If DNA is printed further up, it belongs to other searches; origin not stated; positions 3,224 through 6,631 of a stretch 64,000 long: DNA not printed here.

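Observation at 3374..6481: HoxF fused to a GltD/NfnB-like NAD(P)H:FAD:[4Fe-4S] module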

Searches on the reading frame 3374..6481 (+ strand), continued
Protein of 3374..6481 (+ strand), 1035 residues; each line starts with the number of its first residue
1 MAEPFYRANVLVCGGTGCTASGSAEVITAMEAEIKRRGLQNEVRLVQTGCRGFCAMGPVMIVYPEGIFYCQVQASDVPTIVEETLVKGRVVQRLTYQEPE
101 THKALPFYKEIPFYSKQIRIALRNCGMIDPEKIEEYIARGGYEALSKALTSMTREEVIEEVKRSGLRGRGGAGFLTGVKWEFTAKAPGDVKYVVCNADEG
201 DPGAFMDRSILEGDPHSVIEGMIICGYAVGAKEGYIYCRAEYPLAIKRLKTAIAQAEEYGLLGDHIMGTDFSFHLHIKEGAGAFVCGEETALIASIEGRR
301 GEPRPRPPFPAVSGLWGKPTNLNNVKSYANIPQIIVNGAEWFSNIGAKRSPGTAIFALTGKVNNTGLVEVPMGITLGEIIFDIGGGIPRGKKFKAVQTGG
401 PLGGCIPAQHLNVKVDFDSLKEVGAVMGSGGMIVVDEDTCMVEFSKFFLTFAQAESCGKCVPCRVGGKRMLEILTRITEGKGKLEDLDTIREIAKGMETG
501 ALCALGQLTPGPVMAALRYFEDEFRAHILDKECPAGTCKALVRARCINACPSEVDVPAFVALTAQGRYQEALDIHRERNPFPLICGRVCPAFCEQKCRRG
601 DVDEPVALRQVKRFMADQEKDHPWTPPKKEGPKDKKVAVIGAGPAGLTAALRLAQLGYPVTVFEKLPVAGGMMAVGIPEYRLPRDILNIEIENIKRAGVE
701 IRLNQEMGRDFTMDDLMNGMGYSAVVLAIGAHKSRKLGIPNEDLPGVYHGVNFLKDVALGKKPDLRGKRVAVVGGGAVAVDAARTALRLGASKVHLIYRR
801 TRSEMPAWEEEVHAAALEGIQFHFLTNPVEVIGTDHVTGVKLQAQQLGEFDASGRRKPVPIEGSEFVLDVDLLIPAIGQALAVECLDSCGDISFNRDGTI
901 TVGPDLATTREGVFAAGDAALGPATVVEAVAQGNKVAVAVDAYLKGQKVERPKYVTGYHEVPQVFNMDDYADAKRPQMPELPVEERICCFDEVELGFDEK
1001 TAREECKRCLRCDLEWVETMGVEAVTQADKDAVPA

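Call 6: search_protein_families(library=ncbifam, proteins=[window:3374-6481:+], max_evalue=0.001)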
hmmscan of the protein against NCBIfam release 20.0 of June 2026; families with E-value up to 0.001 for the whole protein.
window:3374-6481:+ (1035 aa): 91 families (the best 25 are shown)
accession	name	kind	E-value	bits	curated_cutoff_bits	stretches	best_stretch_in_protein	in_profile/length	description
TIGR01959.1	nuoF_fam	equivalog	1.3e-150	501.4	558.65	1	129-528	10-410/410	NADH-quinone oxidoreductase subunit NuoF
NF009410.0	PRK12771.1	subfamily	3e-144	481.7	516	1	512-1012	19-511/566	NAD(P)-binding protein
NF009454.0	PRK12814.1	equivalog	2.5e-139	465.6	916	1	536-1018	98-578/657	putative NADPH-dependent glutamate synthase small subunit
NF008436.0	PRK11278.1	equivalog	2.4e-118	395.9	749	1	129-532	23-430/448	NADH-quinone oxidoreductase subunit NuoF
NF010120.0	PRK13596.1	equivalog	8.6e-117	390.3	389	1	128-531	15-420/433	NADH-quinone oxidoreductase subunit NuoF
NF009414.0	PRK12778.1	equivalog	1.4e-116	390.6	1103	1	537-946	330-751/752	bifunctional dihydroorotate dehydrogenase B NAD binding subunit/NADPH-dependent glutamate synthase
TIGR01316.1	gltA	equivalog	6.5e-112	374.6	471.75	2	538-944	31-449/449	NADPH-dependent glutamate synthase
TIGR03315.1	Se_ygfK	equivalog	3.4e-94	316.1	835.3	1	531-1013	435-887/1012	putative selenate reductase subunit YgfK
TIGR01318.1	gltD_gamma_fam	subfamily_domain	3.2e-89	299.6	482.95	1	535-944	39-465/467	glutamate synthase, small subunit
NF009413.0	PRK12775.1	equivalog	5.8e-88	295.8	1895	1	535-949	330-759/1006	putative trifunctional 2-polyprenylphenol hydroxylase/glutamate synthase subunit beta/ferritin domain-containing protein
NF009408.0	PRK12769.1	equivalog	4.1e-87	292.8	1003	1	543-948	233-655/659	formate-dependent uric acid utilization protein AegA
NF010590.0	PRK13984.1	equivalog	1.5e-83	281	946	1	545-948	197-610/611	putative oxidoreductase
NF009409.0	PRK12770.1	subfamily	1.3e-80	271.2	343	1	628-951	12-357/360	putative glutamate synthase subunit beta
NF009415.0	PRK12779.1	equivalog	2.1e-73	247.7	1519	1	530-939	190-621/944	putative bifunctional glutamate synthase subunit beta/2-polyprenylphenol hydroxylase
NF009451.0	PRK12809.1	equivalog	1.9e-69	234.6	1154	1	543-939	216-629/639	formate-dependent uric acid utilization protein YgfT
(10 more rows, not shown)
